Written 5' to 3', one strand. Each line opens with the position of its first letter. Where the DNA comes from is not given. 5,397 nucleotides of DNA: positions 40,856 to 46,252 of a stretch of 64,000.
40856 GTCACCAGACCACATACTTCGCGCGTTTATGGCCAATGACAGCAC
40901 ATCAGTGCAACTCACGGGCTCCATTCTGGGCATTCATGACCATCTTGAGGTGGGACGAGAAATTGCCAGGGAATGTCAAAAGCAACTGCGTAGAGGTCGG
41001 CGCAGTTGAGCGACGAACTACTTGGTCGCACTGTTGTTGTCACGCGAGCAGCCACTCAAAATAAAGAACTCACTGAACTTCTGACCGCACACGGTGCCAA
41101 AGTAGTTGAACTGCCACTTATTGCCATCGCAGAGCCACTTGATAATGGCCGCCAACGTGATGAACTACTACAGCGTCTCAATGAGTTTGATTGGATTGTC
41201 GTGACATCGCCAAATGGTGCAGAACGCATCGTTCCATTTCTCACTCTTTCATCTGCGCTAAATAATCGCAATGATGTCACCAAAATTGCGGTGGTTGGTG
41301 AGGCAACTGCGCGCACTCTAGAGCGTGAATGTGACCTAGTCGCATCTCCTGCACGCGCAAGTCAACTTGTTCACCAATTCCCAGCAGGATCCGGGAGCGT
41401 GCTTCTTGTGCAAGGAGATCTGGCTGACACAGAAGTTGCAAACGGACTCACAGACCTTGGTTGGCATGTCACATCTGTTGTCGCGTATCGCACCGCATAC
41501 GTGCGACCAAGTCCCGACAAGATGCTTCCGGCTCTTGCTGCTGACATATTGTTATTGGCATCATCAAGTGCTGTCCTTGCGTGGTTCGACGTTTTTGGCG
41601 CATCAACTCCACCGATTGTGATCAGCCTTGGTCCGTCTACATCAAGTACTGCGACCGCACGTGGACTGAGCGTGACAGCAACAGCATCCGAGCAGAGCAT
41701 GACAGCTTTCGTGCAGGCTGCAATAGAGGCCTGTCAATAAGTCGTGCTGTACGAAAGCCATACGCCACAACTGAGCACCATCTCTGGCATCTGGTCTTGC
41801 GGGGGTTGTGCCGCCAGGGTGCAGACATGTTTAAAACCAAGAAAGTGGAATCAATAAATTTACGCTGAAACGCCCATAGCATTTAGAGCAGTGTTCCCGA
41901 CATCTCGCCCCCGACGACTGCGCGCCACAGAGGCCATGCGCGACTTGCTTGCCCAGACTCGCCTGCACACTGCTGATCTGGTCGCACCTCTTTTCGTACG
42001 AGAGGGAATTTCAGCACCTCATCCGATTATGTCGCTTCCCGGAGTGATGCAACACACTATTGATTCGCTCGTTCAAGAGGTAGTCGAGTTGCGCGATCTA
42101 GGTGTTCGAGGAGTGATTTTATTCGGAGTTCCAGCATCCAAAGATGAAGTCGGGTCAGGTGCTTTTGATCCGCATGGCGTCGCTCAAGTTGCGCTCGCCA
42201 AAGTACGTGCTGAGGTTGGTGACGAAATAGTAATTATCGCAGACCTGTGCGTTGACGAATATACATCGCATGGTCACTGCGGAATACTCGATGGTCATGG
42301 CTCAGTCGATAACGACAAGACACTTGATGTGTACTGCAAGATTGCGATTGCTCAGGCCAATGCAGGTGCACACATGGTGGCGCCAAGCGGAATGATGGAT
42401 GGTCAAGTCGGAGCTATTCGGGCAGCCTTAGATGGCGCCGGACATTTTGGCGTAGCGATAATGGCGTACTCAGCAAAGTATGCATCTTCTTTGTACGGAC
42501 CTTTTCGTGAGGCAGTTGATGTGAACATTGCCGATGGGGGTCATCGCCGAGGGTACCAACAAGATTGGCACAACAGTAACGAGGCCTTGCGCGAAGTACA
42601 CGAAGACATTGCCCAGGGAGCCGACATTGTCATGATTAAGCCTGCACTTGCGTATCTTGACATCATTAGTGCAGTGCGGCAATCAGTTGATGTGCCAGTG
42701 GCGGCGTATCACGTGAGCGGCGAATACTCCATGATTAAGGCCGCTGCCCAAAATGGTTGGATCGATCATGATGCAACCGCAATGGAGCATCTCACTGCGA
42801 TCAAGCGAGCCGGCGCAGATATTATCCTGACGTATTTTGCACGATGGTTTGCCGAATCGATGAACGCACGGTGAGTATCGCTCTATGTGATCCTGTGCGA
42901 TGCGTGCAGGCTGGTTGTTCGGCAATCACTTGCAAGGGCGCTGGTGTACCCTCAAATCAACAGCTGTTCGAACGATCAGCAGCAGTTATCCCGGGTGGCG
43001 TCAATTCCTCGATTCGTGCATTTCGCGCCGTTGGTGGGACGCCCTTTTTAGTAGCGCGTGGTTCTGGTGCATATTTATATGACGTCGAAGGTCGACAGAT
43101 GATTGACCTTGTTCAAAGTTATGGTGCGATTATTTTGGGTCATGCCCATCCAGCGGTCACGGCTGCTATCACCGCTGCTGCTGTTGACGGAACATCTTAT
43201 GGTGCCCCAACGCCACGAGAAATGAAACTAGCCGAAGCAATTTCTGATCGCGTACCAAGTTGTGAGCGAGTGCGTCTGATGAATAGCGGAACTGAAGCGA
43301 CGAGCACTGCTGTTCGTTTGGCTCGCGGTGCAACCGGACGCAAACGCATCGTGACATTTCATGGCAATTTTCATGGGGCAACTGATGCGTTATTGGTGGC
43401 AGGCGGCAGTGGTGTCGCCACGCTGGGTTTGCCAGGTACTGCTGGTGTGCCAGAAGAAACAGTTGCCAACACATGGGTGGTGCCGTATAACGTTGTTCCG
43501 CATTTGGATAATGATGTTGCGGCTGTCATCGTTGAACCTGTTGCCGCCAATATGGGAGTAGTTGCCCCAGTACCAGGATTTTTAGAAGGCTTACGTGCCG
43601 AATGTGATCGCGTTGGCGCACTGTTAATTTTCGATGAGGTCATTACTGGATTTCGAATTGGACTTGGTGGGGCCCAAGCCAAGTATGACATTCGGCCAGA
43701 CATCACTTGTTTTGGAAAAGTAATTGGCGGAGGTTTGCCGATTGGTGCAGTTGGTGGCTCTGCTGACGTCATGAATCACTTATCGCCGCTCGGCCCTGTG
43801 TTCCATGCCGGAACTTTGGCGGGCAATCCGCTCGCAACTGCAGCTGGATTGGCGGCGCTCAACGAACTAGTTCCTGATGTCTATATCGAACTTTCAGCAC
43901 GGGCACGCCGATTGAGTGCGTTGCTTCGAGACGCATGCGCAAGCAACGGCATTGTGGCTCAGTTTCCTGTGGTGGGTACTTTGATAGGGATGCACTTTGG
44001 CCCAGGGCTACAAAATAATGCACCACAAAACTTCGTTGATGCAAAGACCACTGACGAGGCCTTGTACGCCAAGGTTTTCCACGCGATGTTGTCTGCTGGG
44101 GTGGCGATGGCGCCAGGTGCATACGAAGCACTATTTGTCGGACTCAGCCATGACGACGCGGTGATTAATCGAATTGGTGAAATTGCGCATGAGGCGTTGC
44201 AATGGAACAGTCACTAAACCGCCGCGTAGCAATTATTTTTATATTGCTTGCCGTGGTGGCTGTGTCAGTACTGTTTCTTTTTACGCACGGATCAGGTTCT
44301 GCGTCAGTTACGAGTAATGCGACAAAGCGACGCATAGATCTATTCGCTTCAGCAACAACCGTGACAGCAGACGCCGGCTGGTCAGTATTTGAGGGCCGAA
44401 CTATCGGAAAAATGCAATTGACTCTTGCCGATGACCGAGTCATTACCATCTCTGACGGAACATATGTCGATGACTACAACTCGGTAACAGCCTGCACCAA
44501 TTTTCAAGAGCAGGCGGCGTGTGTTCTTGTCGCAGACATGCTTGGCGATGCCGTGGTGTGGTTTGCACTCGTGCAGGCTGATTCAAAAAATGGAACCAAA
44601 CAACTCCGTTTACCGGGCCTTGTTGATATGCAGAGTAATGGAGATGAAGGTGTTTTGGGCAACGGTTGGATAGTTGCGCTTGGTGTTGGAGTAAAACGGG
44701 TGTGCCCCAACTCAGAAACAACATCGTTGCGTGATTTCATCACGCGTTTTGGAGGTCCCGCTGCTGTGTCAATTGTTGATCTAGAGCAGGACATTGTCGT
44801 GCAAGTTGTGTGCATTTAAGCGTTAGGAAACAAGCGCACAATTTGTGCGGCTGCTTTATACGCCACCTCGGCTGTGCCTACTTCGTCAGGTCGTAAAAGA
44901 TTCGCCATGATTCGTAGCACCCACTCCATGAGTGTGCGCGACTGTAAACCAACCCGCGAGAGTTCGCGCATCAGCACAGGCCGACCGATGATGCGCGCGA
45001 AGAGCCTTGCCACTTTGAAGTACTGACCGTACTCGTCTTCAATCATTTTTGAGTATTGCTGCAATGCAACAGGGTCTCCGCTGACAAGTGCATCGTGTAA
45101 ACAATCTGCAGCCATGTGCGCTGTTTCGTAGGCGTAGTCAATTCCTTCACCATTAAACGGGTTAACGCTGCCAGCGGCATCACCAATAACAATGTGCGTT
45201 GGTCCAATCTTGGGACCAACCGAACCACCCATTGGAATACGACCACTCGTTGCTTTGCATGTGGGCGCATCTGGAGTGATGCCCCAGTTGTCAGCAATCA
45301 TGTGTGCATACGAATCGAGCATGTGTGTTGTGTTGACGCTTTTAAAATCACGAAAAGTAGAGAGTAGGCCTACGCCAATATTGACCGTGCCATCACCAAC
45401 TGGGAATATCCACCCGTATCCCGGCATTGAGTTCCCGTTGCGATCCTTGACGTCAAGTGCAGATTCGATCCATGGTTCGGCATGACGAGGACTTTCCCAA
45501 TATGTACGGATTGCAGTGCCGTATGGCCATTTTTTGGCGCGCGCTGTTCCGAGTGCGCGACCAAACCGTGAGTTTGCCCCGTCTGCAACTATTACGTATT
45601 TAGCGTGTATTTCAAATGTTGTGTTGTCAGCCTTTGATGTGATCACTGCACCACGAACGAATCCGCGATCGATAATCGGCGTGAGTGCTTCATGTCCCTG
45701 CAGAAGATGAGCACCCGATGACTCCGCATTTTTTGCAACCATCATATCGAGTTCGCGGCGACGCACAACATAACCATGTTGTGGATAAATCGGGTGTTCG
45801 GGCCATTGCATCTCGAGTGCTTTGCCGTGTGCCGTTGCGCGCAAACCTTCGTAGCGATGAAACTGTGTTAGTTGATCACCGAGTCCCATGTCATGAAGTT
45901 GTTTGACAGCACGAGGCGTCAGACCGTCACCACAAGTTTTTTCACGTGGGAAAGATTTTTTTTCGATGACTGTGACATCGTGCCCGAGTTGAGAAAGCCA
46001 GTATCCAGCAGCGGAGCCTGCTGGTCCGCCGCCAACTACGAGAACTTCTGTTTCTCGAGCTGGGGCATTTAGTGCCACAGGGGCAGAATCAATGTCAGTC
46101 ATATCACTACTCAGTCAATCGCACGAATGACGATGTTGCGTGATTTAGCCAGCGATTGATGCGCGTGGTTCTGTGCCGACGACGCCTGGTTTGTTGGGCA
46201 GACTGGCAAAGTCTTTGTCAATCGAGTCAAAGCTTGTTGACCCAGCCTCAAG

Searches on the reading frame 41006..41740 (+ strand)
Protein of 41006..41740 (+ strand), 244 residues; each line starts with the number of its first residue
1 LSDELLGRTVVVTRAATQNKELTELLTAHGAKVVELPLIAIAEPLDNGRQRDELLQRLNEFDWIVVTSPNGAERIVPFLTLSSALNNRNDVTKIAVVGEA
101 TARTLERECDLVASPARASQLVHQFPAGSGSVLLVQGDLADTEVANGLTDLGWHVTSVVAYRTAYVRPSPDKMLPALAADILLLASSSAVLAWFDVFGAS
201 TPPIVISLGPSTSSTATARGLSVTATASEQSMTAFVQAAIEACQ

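Call 45: search_protein_families(library=ncbifam, proteins=[window:41006-41740:+], max_evalue=1e-10)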
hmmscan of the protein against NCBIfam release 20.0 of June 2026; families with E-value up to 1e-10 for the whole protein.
window:41006-41740:+ (244 aa): 5 families
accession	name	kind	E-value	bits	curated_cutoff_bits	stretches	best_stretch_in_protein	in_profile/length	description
NF004593.0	PRK05928.4-2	equivalog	2.9e-20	72.7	275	1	7-241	2-241/247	uroporphyrinogen-III synthase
NF005411.0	PRK06975.1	equivalog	1.5e-17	63.2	414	1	9-109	8-102/660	fused uroporphyrinogen-III synthase HemD/membrane protein HemX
NF004594.0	PRK05928.4-3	equivalog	4.4e-14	52.5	365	1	9-194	3-178/237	uroporphyrinogen-III synthase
NF004585.0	PRK05928.2-2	equivalog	5.5e-13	48.9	241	1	8-196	3-194/255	uroporphyrinogen-III synthase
NF004583.0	PRK05928.1-5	equivalog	3.2e-11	43.2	432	1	4-192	3-193/250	uroporphyrinogen-III synthase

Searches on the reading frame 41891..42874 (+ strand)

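Call 45: search_protein_families(library=ncbifam, proteins=[window:41891-42874:+], max_evalue=1e-10)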
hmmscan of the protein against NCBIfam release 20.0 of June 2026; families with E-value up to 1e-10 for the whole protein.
window:41891-42874:+ (327 aa): 2 families
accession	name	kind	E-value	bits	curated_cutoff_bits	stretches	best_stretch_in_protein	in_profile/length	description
NF006762.1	PRK09283.1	equivalog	1.1e-139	465.3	297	1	2-325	3-325/327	porphobilinogen synthase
NF009923.0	PRK13384.1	equivalog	2.9e-114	381.9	507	1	2-324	6-324/327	porphobilinogen synthase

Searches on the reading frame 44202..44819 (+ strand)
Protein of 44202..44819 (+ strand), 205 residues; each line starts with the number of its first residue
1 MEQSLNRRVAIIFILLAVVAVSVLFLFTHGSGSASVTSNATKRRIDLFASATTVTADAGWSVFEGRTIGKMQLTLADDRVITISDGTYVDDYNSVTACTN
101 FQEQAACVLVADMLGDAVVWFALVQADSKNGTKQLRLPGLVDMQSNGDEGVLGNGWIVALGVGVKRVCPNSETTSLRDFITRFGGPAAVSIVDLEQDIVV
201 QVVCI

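Call 3: search_protein_families(library=pfam, proteins=[window:44202-44819:+], max_evalue=0.01)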
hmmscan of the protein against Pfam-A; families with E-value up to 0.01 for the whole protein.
window:44202-44819:+ (205 aa): 0 families

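Call 4: search_protein_families(library=ncbifam, proteins=[window:44202-44819:+], max_evalue=0.01)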
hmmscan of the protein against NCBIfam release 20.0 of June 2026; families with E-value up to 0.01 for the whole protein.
window:44202-44819:+ (205 aa): 0 families

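Call 46: search_protein_families(library=pfam, proteins=[window:44202-44819:+], max_evalue=10)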
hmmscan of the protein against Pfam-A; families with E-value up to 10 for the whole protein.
window:44202-44819:+ (205 aa): 1 family
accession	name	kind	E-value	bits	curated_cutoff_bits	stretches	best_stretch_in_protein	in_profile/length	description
PF01545.26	Cation_efflux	-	0.016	15.4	26.6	1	8-59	104-159/198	Cation efflux family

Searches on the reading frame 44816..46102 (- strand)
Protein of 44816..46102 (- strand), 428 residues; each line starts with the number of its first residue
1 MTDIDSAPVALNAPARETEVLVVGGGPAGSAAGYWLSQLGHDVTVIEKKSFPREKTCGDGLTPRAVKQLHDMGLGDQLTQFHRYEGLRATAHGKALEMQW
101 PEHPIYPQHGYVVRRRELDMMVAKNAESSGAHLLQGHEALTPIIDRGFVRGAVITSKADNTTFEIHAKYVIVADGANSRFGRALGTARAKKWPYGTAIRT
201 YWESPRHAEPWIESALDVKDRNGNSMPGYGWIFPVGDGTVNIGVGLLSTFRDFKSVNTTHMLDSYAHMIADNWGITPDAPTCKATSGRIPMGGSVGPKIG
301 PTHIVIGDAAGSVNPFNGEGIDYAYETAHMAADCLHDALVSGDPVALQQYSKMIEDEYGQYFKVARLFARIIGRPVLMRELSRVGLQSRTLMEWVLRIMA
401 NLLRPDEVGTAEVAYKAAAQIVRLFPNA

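Call 3: search_protein_families(library=pfam, proteins=[window:44816-46102:-], max_evalue=0.01)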
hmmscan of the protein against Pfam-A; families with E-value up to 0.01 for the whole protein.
window:44816-46102:- (428 aa): 14 families
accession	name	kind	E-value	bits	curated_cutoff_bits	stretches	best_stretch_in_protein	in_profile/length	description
PF01494.25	FAD_binding_3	-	5.8e-27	95.3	22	1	17-189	1-172/349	FAD binding domain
PF01266.30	DAO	-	1.4e-12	48.3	27.9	2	20-53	2-35/353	FAD dependent oxidoreductase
PF00890.30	FAD_binding_2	-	3.6e-10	40.1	20.4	2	20-50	2-32/414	FAD binding domain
PF04820.20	Trp_halogenase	-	5e-08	32.7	21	1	20-75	2-60/458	Tryptophan halogenase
PF07992.20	Pyr_redox_2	-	2.7e-07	30.7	26.1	1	19-179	2-112/291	Pyridine nucleotide-disulphide oxidoreductase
PF05834.18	Lycopene_cycl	-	3.2e-06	26.9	23.4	1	20-378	2-328/380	Lycopene cyclase protein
PF13450.12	NAD_binding_8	-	3.5e-06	27.6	21.9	1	22-50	1-29/68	NAD(P)-binding Rossmann-like domain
PF12831.13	FAD_oxidored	-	9.5e-06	25.6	27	1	19-171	1-141/416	FAD dependent oxidoreductase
PF22578.2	GGR_cat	-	3.7e-05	23.9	27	1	228-266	32-68/88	Geranylgeranyl reductase catalytic domain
PF00070.33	Pyr_redox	-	4.2e-05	24.4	22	1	20-72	2-53/82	Pyridine nucleotide-disulphide oxidoreductase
PF13738.12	Pyr_redox_3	-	0.001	18.8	30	1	21-50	1-31/305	Pyridine nucleotide-disulphide oxidoreductase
PF03486.20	HI0933_like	-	0.0016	18.3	50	1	19-56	2-39/244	HI0933-like protein Rossmann domain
PF01134.28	GIDA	-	0.005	16.4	22.1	1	20-49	2-31/391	Glucose inhibited division protein A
PF01946.23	Thi4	-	0.0089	15.7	26.2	0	17-49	17-50/235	Thi4 family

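Call 4: search_protein_families(library=ncbifam, proteins=[window:44816-46102:-], max_evalue=0.01)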
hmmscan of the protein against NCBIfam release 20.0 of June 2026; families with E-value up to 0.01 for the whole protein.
window:44816-46102:- (428 aa): 94 families (the best 25 are shown)
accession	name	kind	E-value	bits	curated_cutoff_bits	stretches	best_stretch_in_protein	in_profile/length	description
NF045655.1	MkRedMenJ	equivalog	2.2e-100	336.4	700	1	17-423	4-397/406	menaquinone reductase MenJ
TIGR02032.1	GG-red-SF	subfamily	1.9e-70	237.9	158.8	1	20-334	3-296/297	geranylgeranyl reductase family protein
TIGR02023.1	BchP-ChlP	subfamily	2.5e-34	118.9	343.3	1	19-371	2-334/388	geranylgeranyl diphosphate reductase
NF041080.1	DGGGPL_reductase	equivalog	1e-33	116.9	580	1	19-345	3-321/447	digeranylgeranylglycerophospholipid reductase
NF049967.1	QhpG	equivalog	2.2e-26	92.8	240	1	20-369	1-322/423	flavin-dependent monooxygenase QhpG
NF041160.1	DGGPL_Thplmales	equivalog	2.5e-23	82.6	780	1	18-359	4-336/396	digeranylgeranylglycerophospholipid reductase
NF004834.1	PRK06185.1-3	subfamily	4.7e-20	71.8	500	2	16-187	6-179/420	FAD-dependent oxidoreductase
NF004835.0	PRK06185.1-4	equivalog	1.2e-19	70.4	601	1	17-181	10-176/411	FAD-dependent oxidoreductase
NF033113.0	halo_ClmS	equivalog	3e-19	69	900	1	17-364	2-352/570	chloramphenicol-biosynthetic FADH2-dependent halogenase CmlS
NF038171.1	maturase_LodB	equivalog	7e-19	68.1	400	2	19-190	1-173/361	lysine-epsilon-oxidase maturase LodB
TIGR02028.1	ChlP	equivalog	1.3e-17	63.7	505.3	1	20-375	3-348/398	geranylgeranyl reductase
NF004833.1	PRK06185.1-1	subfamily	1.5e-17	63.5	488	1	17-201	2-188/403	FAD-dependent oxidoreductase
TIGR01988.1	Ubi-OHases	subfamily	1.8e-16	60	224.65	1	20-195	2-181/387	ubiquinone biosynthesis hydroxylase, UbiH/UbiF/VisC/COQ6 family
NF038174.1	maturase_GoxB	equivalog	1.2e-15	57.4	400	2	19-139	2-122/358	glycine oxidase maturase GoxB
NF004829.0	PRK06183.1-3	subfamily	6e-15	55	390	1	15-187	6-184/520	bifunctional 3-(3-hydroxy-phenyl)propionate/3-hydroxycinnamic acid hydroxylase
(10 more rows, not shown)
